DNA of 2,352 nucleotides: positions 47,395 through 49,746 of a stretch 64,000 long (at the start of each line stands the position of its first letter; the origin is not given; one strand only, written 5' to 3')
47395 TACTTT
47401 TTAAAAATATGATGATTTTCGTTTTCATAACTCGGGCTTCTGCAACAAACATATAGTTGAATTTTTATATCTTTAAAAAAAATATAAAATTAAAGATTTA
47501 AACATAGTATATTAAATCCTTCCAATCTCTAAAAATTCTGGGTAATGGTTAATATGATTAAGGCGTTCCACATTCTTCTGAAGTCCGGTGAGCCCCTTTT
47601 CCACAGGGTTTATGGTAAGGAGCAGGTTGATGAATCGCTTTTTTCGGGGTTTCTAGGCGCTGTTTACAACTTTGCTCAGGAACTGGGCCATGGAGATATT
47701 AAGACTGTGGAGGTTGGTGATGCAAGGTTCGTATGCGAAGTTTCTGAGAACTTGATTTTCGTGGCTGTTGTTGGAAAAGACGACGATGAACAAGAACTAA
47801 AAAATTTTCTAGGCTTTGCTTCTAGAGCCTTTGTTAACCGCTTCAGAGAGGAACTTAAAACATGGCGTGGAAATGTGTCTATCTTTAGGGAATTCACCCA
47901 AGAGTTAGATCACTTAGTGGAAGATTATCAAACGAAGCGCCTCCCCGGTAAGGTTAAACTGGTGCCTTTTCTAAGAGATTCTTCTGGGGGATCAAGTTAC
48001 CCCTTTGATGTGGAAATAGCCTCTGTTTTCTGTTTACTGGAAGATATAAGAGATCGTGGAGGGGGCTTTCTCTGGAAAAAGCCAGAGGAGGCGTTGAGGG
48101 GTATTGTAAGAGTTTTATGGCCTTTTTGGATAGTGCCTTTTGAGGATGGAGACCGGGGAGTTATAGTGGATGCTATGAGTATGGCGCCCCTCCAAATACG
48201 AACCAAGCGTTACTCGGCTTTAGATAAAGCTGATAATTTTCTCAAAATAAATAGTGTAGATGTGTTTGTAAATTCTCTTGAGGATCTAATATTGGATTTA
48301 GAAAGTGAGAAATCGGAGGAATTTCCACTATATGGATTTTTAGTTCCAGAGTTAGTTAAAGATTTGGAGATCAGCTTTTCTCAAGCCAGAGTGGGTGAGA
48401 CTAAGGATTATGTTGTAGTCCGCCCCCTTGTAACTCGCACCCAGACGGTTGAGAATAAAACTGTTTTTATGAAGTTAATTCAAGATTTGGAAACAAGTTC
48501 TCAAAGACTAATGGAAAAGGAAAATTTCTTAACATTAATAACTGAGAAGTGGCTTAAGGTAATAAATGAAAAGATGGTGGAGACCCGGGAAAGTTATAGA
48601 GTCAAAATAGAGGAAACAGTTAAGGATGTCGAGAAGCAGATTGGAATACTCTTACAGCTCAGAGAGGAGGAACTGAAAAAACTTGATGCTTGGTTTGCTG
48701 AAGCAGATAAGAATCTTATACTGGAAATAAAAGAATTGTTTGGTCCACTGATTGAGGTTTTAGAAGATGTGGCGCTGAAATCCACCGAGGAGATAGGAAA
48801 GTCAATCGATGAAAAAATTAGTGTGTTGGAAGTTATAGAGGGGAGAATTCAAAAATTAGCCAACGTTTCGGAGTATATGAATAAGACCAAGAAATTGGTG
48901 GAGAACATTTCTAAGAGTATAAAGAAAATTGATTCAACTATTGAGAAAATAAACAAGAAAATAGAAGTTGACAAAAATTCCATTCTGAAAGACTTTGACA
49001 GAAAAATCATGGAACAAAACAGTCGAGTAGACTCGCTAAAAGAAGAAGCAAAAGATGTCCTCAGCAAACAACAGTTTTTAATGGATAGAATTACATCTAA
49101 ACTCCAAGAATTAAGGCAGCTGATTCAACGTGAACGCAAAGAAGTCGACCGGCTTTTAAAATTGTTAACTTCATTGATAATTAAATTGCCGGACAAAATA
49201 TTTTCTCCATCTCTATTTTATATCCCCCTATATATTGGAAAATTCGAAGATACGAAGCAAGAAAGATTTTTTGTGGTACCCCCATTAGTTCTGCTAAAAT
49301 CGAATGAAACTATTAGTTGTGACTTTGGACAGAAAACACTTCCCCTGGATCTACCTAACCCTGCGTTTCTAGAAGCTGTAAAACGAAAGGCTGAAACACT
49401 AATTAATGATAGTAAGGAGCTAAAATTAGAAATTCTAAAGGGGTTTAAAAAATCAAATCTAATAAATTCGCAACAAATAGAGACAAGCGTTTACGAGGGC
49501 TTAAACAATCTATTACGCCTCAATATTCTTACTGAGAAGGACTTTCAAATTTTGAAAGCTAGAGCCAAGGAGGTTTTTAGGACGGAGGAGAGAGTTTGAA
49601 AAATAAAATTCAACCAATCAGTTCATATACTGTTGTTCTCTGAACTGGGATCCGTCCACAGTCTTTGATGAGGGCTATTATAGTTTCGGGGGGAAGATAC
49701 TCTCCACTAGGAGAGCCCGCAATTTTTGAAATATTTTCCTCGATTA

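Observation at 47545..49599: Roadblock/longin-like domain fused to a roughly 550-aa coiled coil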

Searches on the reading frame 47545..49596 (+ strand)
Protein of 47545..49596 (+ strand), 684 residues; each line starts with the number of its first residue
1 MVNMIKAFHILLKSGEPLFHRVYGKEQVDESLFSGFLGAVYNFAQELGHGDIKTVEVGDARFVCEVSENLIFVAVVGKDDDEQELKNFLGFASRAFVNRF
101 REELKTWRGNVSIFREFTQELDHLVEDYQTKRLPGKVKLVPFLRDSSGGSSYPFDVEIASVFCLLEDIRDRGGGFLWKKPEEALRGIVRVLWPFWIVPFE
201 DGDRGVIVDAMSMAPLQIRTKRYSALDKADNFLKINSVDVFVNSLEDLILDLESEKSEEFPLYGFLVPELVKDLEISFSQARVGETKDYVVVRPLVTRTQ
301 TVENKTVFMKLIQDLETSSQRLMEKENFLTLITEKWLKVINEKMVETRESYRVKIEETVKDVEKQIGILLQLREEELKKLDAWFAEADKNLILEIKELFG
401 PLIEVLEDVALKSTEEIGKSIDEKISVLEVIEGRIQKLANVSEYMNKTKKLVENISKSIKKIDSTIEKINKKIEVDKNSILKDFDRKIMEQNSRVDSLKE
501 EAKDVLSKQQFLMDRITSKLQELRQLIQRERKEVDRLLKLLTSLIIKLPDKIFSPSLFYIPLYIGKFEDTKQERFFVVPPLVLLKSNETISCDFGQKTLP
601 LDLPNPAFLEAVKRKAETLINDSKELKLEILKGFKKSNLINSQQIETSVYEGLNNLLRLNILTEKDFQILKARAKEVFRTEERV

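Call 3: search_protein_families(library=pfam, proteins=[window:47545-49596:+], max_evalue=10)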
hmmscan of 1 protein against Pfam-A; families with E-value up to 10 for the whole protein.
window:47545-49596:+ (684 aa): 19 families
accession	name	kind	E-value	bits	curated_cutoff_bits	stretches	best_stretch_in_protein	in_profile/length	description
PF19036.6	Fuz_longin_1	-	6.1e-07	30.1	26.1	1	7-97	2-91/125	First Longin domain of FUZ, MON1 and HPS1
PF06009.19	Laminin_II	-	0.00013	22.5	33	1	436-535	10-107/138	Laminin Domain II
PF06103.16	DUF948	-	0.00098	19.7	37.2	2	415-470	22-78/89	Bacterial protein of unknown function (DUF948)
PF16740.10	SKA2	-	0.015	15.6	30.1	1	492-529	51-88/110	Spindle and kinetochore-associated protein 2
PF17047.11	SMP_LBD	-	0.032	14.2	27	1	182-252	6-78/180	Synaptotagmin-like mitochondrial-lipid-binding domain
PF00435.27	Spectrin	-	0.042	14.8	29.9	1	481-526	43-88/105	Spectrin repeat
PF15753.10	BLOC1S3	-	0.11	12.9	27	1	426-474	112-160/172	Biogenesis of lysosome-related organelles complex 1 subunit 3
PF19191.5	HEF_HK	-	0.31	12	24.1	1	428-465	17-54/67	HEF_HK domain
PF20663.3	COG4_N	-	0.36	11.3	27.3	2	434-475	14-55/107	Conserved oligomeric Golgi complex subunit 4, N-terminal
PF11819.13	CUPID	-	0.81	10.2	22.4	1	490-530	21-61/136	Cytohesin Ubiquitin Protein Inducing Domain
PF05149.17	Flagellar_rod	-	1.4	8.8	23.4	2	424-491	102-169/287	Paraflagellar rod protein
PF00015.26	MCPsignal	-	1.9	8.8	34.6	1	412-472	86-150/172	Methyl-accepting chemotaxis protein (MCP) signalling domain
PF23854.1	DUF7217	-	2.7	8.1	29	0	425-475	136-191/238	Domain of unknown function (DUF7217)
PF10157.14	BORCS6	-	4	8.1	35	1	306-372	3-69/101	BLOC-1-related complex sub-unit 6 C-terminal helix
PF06295.17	ZapG-like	-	4.6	7.8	33.5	1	439-499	45-107/123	Z-ring associated protein G-like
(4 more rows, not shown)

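Call 4: search_protein_families(library=ncbifam, proteins=[window:47545-49596:+], max_evalue=10)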
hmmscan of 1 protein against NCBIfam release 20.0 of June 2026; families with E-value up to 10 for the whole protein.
window:47545-49596:+ (684 aa): 6 families
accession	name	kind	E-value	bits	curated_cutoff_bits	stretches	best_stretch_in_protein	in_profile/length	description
NF049904.1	lambda_TipJ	exception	0.065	10.7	1950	1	415-510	801-886/1163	phage attachment tail tip protein J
NF043078.1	MMSYN1_0168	equivalog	0.11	11.1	800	1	340-541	82-256/649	oligopeptide ABC transporter ATP-binding protein OppF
TIGR00996.1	Mtu_fam_mce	paralog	0.12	11.6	140.5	1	440-542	189-286/291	MCE family protein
NF053737.1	HP1233_fam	subfamily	0.14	12.4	50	1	436-497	80-140/142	HP1233 family protein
TIGR01687.1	moaD_arch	subfamily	0.62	10.6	49.5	0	436-484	4-49/88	MoaD family protein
TIGR02844.1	spore_III_D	equivalog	1.7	9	111.5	1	450-509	6-62/80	sporulation transcriptional regulator SpoIIID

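Call 5: search_solved_structures(query=window:47545-49596:+, max_evalue=10)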
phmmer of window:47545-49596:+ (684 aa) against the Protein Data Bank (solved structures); distinct sequences matched with E-value up to 10: 11.
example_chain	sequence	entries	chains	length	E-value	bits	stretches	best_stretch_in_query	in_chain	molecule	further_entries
4mvd_B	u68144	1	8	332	0.14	14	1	296-401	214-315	Choline-phosphate cytidylyltransferase A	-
8tve_A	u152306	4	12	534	0.17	13.8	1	421-481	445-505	Langya henipavirus fusion protein in postfusion state | Langya henipavirus fusion protein in prefusion state | Langya henipavirus postfusion F protein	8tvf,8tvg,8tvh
1vef_A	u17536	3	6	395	0.55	12.1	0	585-622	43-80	Acetylornithine/acetyl-lysine aminotransferase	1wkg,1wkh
6egc_A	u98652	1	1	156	0.82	11.5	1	409-532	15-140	SC_2L4HC2_23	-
5z8q_A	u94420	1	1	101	1.2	10.9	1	448-522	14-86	Heat shock protein SSA1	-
7ki4_A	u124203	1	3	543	2.1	10.1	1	422-482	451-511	Fusion glycoprotein F0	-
9shw_Aa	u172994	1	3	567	2.5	9.9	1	422-481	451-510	Fusion glycoprotein F0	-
7ki6_A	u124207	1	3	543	2.8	9.7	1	422-482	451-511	Fusion glycoprotein F0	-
9v3e_A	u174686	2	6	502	3.4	9.4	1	422-481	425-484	Fusion glycoprotein F0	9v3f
9sf4_Aa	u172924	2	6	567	4.5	9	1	422-481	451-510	Fusion glycoprotein F0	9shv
8ek4_A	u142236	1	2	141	8.1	8.2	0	425-533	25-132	Ice-binding protein TIP-99a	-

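Call 6: find_homologous_proteins(query=window:47545-49596:+, max_evalue=0.001)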
Query window:47545-49596:+ (684 aa): 11 proteins with E <= 0.001 among 8000 candidates.
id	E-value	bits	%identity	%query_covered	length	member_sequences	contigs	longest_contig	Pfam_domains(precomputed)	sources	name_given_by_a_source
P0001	0.0e+0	1470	100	100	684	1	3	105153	PF19036.7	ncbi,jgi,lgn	-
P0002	0.0e+0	1431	97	100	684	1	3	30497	PF19036.7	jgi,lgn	jgi:hypothetical protein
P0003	0.0e+0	1335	91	100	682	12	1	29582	PF19036.7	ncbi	ncbi:MAG: hypothetical protein QXG44_08655 [Candidatus Jordarchaeaceae archaeon]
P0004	1.7e-280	950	64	100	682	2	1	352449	-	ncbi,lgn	ncbi:MAG: hypothetical protein ACETWM_10510 [Candidatus Lokiarchaeia archaeon]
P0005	8.4e-278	941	63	100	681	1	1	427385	-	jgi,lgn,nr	nr:hypothetical protein [Candidatus Freyarchaeota archaeon]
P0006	9.8e-274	928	62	100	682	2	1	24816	-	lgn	-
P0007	4.5e-272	923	62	99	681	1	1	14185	PF19036.7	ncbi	-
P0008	2.1e-271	920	62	99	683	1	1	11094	-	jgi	jgi:hypothetical protein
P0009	2.2e-261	887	59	100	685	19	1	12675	PF12128.15,PF19036.7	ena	-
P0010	3.6e-259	880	58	99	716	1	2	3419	-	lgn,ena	-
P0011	2.0e-247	841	58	99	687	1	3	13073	PF19036.7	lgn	-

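Call 11: find_homologous_proteins(query=A1, max_evalue=0.001)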
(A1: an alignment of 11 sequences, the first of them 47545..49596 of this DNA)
Query A1 (11 sequences) (684 aa, profile of the alignment): 12 proteins with E <= 0.001 among 8000 candidates.
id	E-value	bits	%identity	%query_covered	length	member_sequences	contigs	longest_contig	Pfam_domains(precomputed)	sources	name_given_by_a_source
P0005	0.0e+0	1314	63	100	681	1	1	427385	-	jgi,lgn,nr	nr:hypothetical protein [Candidatus Freyarchaeota archaeon]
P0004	0.0e+0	1299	64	100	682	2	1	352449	-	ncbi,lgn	ncbi:MAG: hypothetical protein ACETWM_10510 [Candidatus Lokiarchaeia archaeon]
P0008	0.0e+0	1284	62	99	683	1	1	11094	-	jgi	jgi:hypothetical protein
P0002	0.0e+0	1274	97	100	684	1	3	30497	PF19036.7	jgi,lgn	jgi:hypothetical protein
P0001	0.0e+0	1273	100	100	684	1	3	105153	PF19036.7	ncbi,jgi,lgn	-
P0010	0.0e+0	1272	58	99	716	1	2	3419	-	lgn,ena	-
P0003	0.0e+0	1270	91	100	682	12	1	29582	PF19036.7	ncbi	ncbi:MAG: hypothetical protein QXG44_08655 [Candidatus Jordarchaeaceae archaeon]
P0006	0.0e+0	1263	62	100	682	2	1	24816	-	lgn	-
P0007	0.0e+0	1251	62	99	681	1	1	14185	PF19036.7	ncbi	-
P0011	0.0e+0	1229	58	99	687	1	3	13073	PF19036.7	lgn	-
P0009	0.0e+0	1225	59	100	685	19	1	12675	PF12128.15,PF19036.7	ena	-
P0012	6.1e-11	60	23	65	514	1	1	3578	-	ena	-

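Call 14: find_encoding_contigs(protein=P0001, flank=10000, max_places=4)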
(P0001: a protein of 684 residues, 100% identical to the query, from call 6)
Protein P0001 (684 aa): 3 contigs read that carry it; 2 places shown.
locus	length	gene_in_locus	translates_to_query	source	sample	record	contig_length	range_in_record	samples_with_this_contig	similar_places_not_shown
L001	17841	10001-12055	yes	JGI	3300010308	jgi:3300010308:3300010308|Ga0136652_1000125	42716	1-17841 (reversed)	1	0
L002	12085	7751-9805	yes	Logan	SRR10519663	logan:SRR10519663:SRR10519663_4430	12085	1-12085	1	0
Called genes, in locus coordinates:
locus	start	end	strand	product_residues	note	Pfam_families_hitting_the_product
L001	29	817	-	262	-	PF04199:Cyclase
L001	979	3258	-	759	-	PF02359:CDC48_N, PF02933:CDC48_2, PF05496:RuvB_N (weak), PF13191:AAA_16 (weak), PF00004:AAA, PF17862:AAA_lid_3, PF00004:AAA, PF17862:AAA_lid_3, +22 more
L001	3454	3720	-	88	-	PF00736:EF1_GNE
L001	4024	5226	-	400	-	PF01266:DAO (faint), PF01494:FAD_binding_3, PF03486:HI0933_like (faint), PF05834:Lycopene_cycl (faint), PF12831:FAD_oxidored, PF22578:GGR_cat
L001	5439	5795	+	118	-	PF01981:PTH2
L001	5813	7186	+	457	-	PF01142:TruD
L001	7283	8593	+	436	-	PF01336:tRNA_anti-codon, PF00152:tRNA-synt_2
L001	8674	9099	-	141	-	-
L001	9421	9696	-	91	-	PF01918:Alba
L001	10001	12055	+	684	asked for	PF19036:Fuz_longin_1 (weak)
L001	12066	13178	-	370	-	PF04055:Radical_SAM, PF19288:CofH_C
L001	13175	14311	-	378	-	PF04055:Radical_SAM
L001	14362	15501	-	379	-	PF01817:CM_2, PF00800:PDT, PF01842:ACT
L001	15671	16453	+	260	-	PF13230:GATase_4, PF13522:GATase_6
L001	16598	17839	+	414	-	?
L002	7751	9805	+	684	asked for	PF19036:Fuz_longin_1 (weak)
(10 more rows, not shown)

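Call 15: find_encoding_contigs(protein=P0005, flank=10000, max_places=2)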
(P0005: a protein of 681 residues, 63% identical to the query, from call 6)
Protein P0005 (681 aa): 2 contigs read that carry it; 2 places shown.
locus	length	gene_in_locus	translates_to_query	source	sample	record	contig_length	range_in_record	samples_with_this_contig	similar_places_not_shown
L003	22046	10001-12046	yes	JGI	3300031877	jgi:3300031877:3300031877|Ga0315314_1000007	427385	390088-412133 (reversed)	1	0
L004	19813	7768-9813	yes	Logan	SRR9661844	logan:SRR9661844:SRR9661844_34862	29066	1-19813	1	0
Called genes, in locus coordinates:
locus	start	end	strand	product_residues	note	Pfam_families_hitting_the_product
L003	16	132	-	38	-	-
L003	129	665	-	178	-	PF04199:Cyclase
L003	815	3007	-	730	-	PF02359:CDC48_N, PF02933:CDC48_2, PF05496:RuvB_N (weak), PF00004:AAA, PF07724:AAA_2 (weak), PF17862:AAA_lid_3, PF00004:AAA, PF17862:AAA_lid_3, +20 more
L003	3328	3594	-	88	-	PF00736:EF1_GNE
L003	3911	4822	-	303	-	PF22578:GGR_cat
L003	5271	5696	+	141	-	PF01981:PTH2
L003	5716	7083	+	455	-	PF01142:TruD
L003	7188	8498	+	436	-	PF01336:tRNA_anti-codon, PF00152:tRNA-synt_2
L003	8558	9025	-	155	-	-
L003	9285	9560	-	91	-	PF01918:Alba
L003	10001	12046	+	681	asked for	-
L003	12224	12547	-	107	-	-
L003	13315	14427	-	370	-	PF04055:Radical_SAM, PF19288:CofH_C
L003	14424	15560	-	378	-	PF04055:Radical_SAM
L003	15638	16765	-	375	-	PF01817:CM_2, PF00800:PDT, PF01842:ACT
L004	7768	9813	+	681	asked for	-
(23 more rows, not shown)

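Call 16: find_encoding_contigs(protein=P0004, flank=10000, max_places=2)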
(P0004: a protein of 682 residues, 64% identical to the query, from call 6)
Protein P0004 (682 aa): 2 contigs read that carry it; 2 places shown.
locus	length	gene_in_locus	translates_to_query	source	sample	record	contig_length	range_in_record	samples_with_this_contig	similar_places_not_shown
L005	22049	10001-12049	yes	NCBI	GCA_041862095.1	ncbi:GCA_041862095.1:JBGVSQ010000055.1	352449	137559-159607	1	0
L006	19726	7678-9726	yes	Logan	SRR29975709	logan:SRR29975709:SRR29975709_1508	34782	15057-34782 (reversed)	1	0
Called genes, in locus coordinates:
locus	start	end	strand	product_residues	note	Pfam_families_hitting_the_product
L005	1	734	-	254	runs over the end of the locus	PF04199:Cyclase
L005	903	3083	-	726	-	PF02359:CDC48_N, PF02933:CDC48_2, PF05496:RuvB_N (weak), PF13191:AAA_16 (weak), PF00004:AAA, PF17862:AAA_lid_3, PF00004:AAA, PF17862:AAA_lid_3, +21 more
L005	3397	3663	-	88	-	PF00736:EF1_GNE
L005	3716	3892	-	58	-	PF07754:Ribosomal_aS21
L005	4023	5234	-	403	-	PF00890:FAD_binding_2 (faint), PF01266:DAO (faint), PF01494:FAD_binding_3, PF03486:HI0933_like (faint), PF05834:Lycopene_cycl, PF12831:FAD_oxidored, PF22578:GGR_cat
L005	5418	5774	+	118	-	PF01981:PTH2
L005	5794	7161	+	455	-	PF01142:TruD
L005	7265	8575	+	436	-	PF01336:tRNA_anti-codon, PF00152:tRNA-synt_2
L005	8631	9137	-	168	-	-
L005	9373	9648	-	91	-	PF01918:Alba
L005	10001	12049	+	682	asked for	-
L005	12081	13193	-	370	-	PF04055:Radical_SAM, PF19288:CofH_C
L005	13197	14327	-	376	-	PF04055:Radical_SAM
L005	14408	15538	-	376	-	PF01817:CM_2, PF00800:PDT, PF01842:ACT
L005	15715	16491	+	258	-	PF13230:GATase_4, PF13522:GATase_6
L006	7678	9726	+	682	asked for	-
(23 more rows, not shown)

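Call 17: find_encoding_contigs(protein=P0012, flank=10000, max_places=3)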
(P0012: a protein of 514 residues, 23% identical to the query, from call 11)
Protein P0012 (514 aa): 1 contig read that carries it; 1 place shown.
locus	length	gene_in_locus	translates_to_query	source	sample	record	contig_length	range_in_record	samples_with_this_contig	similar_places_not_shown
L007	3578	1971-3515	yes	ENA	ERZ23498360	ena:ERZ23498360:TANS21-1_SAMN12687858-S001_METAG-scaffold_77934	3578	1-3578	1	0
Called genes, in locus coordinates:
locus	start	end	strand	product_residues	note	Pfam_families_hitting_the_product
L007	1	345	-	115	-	?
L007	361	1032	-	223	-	PF00702:Hydrolase, PF13419:HAD_2, PF13242:Hydrolase_like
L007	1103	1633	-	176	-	PF00719:Pyrophosphatase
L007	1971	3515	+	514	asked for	-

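Call 24: predict_structure(alignment_id=A1)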
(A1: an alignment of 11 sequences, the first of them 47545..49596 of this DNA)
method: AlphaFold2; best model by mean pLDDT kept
length: 684 residues; sequences in the alignment: 11
mean_pLDDT: 53.9   pTM: 0.31
mean pLDDT of the five models: 53.9, 53.4, 49.8, 49.7, 48.8
residues with pLDDT >= 90: 40; 70-90: 161; 50-70: 140; < 50: 343
segments of 3 or more residues with pLDDT < 50: 1-19, 21-36, 106-120, 129-139, 146-239, 245-305, 416-436, 546-620, 623-642, 660-662, 680-684
pLDDT, mean of each block of 10 residues (from residue 1): 27 44 44 47 59 61 67 64 74 68 50 38 52 47 44 24 24 23 29 36 35 31 34 45 48 35 35 32 24 30 49 68 78 80 89 92 91 88 79 73 65 49 42 48 69 77 79 86 91 90 89 82 78 68 50 32 32 30 26 23 32 43 46 43 56 56 68 64 33
secondary structure, 60 per line:
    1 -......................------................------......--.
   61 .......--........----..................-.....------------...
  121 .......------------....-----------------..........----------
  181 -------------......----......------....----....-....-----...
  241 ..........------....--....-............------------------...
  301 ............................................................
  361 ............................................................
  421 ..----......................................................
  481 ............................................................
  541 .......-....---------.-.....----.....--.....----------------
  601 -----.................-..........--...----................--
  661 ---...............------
elements in order (helices of 4 or more, strands of 3 or more residues): H2-23 H30-45 E52-57 E60-67 E70-77 H82-99 H101-105 H118-127 E140-143 H161-170 E194-199 E204-209 E216-219 H224-227 H229-232 H238-250 E257-260 E263-266 H268-279 H298-422 H427-547 H549-552 E564-568 E573-577 H580-584 H606-622 H624-633 H643-658 H664-678
